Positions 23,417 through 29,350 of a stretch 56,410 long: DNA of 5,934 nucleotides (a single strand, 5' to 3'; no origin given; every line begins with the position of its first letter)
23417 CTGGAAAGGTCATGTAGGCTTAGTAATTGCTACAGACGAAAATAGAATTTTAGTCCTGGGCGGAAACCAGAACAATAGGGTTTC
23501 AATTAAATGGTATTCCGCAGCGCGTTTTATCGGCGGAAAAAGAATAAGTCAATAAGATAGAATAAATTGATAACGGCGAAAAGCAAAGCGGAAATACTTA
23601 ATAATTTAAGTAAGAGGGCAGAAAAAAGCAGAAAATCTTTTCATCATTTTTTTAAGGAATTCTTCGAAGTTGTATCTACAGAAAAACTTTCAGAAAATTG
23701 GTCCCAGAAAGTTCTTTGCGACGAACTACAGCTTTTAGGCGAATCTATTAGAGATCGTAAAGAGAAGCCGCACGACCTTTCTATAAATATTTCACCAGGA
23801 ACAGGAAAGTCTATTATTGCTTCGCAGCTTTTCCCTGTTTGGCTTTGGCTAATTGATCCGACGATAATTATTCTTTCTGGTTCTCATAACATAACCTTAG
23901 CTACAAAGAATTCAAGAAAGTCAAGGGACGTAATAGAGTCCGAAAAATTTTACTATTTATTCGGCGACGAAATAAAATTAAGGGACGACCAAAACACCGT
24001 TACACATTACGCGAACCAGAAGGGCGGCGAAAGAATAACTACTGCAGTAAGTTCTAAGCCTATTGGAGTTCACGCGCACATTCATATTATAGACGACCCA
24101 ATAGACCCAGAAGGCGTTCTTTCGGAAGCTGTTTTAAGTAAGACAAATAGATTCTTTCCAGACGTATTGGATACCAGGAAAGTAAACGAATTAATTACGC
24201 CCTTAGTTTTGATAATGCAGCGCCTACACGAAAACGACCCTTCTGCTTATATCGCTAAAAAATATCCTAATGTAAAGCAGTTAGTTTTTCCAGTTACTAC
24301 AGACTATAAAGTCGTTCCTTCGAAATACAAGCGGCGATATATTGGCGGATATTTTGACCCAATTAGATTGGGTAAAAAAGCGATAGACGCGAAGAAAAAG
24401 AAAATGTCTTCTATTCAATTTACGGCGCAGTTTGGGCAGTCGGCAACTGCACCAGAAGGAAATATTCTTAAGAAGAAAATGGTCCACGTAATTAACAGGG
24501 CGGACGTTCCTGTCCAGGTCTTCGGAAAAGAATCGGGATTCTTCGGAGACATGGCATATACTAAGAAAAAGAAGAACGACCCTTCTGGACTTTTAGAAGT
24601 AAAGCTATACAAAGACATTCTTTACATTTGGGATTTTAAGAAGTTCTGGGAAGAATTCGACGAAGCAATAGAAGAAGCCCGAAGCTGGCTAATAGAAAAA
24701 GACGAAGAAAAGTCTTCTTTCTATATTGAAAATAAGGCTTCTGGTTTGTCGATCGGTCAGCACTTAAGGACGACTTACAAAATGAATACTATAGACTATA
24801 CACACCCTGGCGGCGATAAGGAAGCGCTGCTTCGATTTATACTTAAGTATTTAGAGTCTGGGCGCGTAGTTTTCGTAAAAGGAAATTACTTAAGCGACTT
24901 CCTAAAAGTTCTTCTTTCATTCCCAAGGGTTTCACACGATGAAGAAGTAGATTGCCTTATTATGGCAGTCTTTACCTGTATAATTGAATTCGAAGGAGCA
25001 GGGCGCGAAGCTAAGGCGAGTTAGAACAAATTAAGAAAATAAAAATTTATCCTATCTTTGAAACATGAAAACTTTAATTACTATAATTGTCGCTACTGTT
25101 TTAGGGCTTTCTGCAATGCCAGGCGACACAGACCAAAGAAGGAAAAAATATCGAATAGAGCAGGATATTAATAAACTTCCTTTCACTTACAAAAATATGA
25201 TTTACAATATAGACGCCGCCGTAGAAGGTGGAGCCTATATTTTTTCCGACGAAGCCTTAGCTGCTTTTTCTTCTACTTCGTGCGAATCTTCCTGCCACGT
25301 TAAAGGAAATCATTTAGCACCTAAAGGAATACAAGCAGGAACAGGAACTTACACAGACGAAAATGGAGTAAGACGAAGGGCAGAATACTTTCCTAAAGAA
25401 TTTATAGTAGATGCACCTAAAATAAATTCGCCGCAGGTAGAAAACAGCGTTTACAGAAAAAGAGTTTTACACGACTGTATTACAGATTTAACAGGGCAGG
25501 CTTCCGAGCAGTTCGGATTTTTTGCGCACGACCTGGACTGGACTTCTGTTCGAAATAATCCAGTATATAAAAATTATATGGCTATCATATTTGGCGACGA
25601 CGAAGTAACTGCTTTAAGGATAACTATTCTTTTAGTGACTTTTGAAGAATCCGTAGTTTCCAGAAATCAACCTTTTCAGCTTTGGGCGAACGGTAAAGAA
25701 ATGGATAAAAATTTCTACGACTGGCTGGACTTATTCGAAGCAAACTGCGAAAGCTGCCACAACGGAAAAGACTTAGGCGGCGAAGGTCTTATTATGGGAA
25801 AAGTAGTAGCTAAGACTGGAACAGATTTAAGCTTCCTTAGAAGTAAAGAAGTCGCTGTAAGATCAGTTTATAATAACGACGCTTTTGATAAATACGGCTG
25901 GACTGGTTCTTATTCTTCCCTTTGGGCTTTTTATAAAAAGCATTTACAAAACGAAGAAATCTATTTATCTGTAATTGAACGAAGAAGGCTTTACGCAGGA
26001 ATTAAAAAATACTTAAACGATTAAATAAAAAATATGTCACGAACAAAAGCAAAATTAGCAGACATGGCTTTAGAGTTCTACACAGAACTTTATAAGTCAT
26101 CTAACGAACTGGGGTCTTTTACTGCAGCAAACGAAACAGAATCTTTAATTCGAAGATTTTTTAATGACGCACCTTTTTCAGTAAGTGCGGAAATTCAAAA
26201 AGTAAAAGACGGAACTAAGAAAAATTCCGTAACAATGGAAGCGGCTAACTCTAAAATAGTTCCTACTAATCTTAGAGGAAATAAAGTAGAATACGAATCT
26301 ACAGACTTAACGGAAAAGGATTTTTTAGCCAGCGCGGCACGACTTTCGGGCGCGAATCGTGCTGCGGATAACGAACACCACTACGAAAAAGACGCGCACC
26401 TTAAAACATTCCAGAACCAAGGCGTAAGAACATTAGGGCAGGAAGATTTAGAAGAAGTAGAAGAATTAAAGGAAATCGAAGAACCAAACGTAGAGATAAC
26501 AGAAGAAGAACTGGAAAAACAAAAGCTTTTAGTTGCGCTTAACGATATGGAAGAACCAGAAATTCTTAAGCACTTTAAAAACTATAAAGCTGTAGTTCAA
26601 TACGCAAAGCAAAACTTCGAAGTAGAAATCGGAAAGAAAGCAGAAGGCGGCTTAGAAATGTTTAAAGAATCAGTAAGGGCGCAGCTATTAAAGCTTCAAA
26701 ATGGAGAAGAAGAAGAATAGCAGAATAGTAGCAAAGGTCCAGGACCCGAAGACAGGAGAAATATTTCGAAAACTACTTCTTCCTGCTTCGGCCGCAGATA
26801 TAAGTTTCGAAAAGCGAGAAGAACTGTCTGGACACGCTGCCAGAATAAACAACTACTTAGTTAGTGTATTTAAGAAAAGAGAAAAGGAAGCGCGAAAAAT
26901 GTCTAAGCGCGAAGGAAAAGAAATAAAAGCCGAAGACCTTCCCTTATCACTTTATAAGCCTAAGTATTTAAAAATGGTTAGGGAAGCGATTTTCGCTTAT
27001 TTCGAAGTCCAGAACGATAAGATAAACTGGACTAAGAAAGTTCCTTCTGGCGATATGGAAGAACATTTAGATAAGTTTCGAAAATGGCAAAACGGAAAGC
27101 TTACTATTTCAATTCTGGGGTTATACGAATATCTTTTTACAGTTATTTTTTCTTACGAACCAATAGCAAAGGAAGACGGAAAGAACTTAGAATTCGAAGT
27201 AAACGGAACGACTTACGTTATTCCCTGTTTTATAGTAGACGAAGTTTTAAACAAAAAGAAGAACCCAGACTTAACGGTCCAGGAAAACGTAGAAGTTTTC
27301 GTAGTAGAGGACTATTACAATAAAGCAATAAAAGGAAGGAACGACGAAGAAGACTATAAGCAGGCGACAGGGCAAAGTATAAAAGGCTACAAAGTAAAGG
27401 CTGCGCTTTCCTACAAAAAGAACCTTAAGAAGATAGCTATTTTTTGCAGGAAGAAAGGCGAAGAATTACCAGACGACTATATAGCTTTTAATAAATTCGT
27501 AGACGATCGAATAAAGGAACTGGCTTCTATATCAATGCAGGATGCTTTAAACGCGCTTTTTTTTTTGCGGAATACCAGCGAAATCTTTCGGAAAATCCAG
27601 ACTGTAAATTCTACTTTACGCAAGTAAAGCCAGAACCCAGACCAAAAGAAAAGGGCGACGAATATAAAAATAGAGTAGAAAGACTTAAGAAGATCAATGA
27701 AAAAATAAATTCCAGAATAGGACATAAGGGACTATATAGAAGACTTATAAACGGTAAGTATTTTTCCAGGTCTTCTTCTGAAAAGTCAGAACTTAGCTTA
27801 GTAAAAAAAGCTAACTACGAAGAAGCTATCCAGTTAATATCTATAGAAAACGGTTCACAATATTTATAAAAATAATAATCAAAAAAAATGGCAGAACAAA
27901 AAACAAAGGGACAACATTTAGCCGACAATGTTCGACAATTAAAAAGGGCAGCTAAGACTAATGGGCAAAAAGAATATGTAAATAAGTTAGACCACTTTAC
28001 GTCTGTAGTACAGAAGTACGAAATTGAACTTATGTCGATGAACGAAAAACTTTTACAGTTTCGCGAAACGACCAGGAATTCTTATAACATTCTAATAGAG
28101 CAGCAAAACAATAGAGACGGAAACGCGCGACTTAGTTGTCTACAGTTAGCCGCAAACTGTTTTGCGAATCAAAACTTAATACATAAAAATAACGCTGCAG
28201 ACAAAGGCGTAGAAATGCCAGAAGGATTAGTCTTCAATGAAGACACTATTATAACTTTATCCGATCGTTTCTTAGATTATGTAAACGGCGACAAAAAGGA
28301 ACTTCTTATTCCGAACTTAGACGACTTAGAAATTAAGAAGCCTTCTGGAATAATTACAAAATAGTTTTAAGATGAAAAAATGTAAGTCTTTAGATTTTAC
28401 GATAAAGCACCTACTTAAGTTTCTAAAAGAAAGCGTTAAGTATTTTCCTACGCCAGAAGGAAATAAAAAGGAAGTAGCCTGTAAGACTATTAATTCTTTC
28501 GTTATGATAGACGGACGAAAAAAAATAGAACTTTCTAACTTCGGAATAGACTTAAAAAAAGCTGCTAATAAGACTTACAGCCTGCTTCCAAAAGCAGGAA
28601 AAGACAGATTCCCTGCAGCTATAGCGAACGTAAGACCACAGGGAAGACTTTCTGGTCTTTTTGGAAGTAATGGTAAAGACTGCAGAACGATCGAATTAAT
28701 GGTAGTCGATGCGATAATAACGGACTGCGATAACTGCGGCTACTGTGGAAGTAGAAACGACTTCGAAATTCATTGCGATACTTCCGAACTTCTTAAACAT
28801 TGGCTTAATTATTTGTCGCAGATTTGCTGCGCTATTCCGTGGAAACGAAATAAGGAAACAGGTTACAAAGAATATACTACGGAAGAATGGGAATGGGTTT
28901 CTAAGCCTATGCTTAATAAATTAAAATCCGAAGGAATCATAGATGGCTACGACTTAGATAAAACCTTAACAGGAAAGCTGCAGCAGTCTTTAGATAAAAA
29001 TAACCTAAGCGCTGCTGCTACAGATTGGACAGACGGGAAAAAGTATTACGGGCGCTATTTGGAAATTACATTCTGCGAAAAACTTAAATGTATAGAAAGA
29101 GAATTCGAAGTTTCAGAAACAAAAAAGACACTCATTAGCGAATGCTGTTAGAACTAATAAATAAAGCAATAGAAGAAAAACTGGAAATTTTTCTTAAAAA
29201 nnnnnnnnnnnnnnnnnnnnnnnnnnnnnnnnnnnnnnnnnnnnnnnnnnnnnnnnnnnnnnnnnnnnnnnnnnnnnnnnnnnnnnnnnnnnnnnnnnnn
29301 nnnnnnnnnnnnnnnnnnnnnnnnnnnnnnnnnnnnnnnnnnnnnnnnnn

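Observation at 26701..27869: A T10 slippery run leads into a 124-codon ORF with no start codon in the -1 frame: probable programmed frameshift or transcriptional slippage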

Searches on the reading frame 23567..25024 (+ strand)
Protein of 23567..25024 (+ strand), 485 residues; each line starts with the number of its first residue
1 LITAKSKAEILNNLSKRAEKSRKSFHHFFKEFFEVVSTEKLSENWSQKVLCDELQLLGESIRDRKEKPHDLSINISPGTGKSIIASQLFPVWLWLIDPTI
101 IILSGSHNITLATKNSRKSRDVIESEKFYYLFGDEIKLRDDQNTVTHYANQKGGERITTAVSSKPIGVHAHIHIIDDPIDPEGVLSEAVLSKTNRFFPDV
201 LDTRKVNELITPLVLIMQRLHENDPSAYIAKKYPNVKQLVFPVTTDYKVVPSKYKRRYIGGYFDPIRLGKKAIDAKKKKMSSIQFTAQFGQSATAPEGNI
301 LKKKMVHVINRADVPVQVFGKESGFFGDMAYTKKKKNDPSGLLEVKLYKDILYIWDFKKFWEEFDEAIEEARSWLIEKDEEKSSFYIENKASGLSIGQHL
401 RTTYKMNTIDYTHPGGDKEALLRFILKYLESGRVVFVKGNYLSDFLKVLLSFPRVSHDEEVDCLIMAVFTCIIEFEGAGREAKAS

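Call 8: search_protein_families(library=pfam, proteins=[window:23567-25024:+], max_evalue=0.01)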
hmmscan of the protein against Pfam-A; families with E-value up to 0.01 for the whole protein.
window:23567-25024:+ (485 aa): 0 families

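Call 9: search_protein_families(library=phrogs, proteins=[window:23567-25024:+], max_evalue=0.01)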
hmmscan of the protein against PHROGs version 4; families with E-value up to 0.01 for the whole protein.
window:23567-25024:+ (485 aa): 4 families
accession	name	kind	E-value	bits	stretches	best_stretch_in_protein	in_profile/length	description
phrog_38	-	head and packaging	2e-60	206.3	1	9-468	259-700/760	terminase large subunit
phrog_4758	-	head and packaging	2.1e-36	126.5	1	18-232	13-220/243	terminase large subunit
phrog_5573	-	head and packaging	5e-12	46.8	1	271-467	35-230/250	terminase large subunit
phrog_30251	-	head and packaging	0.00022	20.6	1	71-227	58-219/799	terminase large subunit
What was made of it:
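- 23567..25024 (+): Terminase large subunit, the upstream anchor of the conserved block. Calls 9 (phrog_38, E = 2e-60), 90 and 117.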

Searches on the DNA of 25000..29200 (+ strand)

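Call 5: search_dna_similar(query=window:25000-29200:+, collection=phages, mode=near)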
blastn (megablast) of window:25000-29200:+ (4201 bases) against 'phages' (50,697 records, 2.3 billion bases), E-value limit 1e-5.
No match.

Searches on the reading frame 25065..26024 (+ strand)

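Call 8: search_protein_families(library=pfam, proteins=[window:25065-26024:+], max_evalue=0.01)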
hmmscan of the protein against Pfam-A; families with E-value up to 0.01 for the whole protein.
window:25065-26024:+ (319 aa): 1 family
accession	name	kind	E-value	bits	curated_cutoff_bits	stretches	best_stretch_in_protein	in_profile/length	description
PF03150.19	CCP_MauG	-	1.3e-11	45.8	25.6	1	52-212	3-148/149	Di-haem cytochrome c peroxidase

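Call 9: search_protein_families(library=phrogs, proteins=[window:25065-26024:+], max_evalue=0.01)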
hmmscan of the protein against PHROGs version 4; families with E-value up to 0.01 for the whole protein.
window:25065-26024:+ (319 aa): 0 families

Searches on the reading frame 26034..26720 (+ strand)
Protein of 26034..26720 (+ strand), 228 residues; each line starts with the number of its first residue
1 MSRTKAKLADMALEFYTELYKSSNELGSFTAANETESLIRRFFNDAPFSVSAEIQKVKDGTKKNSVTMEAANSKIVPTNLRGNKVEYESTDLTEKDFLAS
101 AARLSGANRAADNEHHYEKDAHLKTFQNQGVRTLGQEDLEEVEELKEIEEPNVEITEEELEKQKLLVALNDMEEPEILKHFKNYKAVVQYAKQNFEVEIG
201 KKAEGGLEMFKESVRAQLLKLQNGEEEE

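Call 8: search_protein_families(library=pfam, proteins=[window:26034-26720:+], max_evalue=0.01)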
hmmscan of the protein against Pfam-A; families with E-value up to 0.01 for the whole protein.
window:26034-26720:+ (228 aa): 0 families

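Call 9: search_protein_families(library=phrogs, proteins=[window:26034-26720:+], max_evalue=0.01)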
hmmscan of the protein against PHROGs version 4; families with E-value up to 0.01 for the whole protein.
window:26034-26720:+ (228 aa): 0 families

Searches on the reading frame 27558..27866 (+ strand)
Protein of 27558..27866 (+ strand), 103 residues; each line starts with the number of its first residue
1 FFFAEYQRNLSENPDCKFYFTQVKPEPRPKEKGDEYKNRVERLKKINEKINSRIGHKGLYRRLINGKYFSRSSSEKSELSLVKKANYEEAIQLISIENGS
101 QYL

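Call 52: find_homologous_proteins(query=A5, max_evalue=0.001)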
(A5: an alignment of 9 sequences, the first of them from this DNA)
Query A5 (9 sequences) (103 aa, profile of the alignment): 2 proteins with E <= 0.001 among 228 candidates.
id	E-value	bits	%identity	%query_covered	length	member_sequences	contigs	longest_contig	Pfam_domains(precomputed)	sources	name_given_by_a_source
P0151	2.8e-18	84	29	97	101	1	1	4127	-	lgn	-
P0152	6.3e-16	76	38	50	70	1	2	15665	-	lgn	-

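Call 53: search_protein_families(library=pfam, alignment_id=A5, max_evalue=1)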
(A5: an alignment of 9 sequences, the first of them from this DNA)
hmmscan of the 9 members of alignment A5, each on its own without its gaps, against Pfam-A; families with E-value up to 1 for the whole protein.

A. member 1, seq(103 aa): 1 family
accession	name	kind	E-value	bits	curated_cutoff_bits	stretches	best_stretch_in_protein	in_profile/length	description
PF11712.13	Vma12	-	0.19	12.2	25.5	1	23-66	10-45/137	Endoplasmic reticulum-based factor for assembly of V-ATPase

B. families by the number of members that match (of 9 scanned): 8 families
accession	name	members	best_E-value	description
PF05874.16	PBAN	1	0.025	Pheromone biosynthesis activating neuropeptide (PBAN)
PF21980.2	MksE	1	0.053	Condensin complex protein MksE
PF15802.11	DCAF17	1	0.063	DDB1- and CUL4-associated factor 17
PF04691.17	ApoC-I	1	0.15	Apolipoprotein C-I (ApoC-1)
PF11712.13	Vma12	1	0.19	Endoplasmic reticulum-based factor for assembly of V-ATPase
PF04654.17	DUF599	1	0.24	Protein of unknown function, DUF599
PF07741.18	BRF1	1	0.3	Brf1-like TBP-binding domain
PF07557.16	Shugoshin_C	1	0.68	Shugoshin C terminus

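Call 58: search_solved_structures(query=A5, max_evalue=10)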
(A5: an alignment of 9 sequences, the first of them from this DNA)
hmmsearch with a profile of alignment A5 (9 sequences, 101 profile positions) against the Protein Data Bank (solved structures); distinct sequences matched with E-value up to 10: 1.
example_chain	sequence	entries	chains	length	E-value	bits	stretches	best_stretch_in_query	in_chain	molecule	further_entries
7qca_SZ0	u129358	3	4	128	2.9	11.6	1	28-101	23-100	40S ribosomal protein S25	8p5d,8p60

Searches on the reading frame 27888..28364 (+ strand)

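Call 8: search_protein_families(library=pfam, proteins=[window:27888-28364:+], max_evalue=0.01)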
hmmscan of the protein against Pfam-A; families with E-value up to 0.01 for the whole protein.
window:27888-28364:+ (158 aa): 0 families

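Call 9: search_protein_families(library=phrogs, proteins=[window:27888-28364:+], max_evalue=0.01)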
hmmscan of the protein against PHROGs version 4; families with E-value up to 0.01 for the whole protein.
window:27888-28364:+ (158 aa): 1 family
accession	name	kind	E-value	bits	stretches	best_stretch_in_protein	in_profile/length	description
phrog_5507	-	unknown function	0.0022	19.1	1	12-54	31-73/85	-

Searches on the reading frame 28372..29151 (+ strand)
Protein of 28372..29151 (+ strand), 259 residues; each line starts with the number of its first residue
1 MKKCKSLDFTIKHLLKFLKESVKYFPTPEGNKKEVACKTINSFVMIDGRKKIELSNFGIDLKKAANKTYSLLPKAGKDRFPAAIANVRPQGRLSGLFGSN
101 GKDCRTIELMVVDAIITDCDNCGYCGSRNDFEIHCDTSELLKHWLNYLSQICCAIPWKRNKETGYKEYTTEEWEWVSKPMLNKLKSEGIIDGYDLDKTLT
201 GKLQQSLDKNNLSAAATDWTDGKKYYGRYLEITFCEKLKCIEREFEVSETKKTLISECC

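Call 8: search_protein_families(library=pfam, proteins=[window:28372-29151:+], max_evalue=0.01)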
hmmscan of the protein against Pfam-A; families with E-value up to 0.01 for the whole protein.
window:28372-29151:+ (259 aa): 0 families

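Call 9: search_protein_families(library=phrogs, proteins=[window:28372-29151:+], max_evalue=0.01)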
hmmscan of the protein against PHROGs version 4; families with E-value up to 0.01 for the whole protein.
window:28372-29151:+ (259 aa): 0 families

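Call 97: search_solved_structures(query=A7, max_evalue=1)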
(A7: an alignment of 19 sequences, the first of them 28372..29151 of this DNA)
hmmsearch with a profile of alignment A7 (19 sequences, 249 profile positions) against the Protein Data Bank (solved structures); distinct sequences matched with E-value up to 1: 1.
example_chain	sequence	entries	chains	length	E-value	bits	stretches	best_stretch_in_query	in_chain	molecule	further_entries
2qrr_A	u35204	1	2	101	0.37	13.3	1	69-110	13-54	Methionine import ATP-binding protein metN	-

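Call 114: search_protein_families(library=phrogs, alignment_id=A7, max_evalue=0.01)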
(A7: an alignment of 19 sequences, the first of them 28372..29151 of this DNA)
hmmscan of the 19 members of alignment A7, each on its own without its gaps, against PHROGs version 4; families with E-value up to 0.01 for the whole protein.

A. member 1, window:28372-29151:+ (259 aa): 0 families

B. families by the number of members that match (of 19 scanned): 0 families
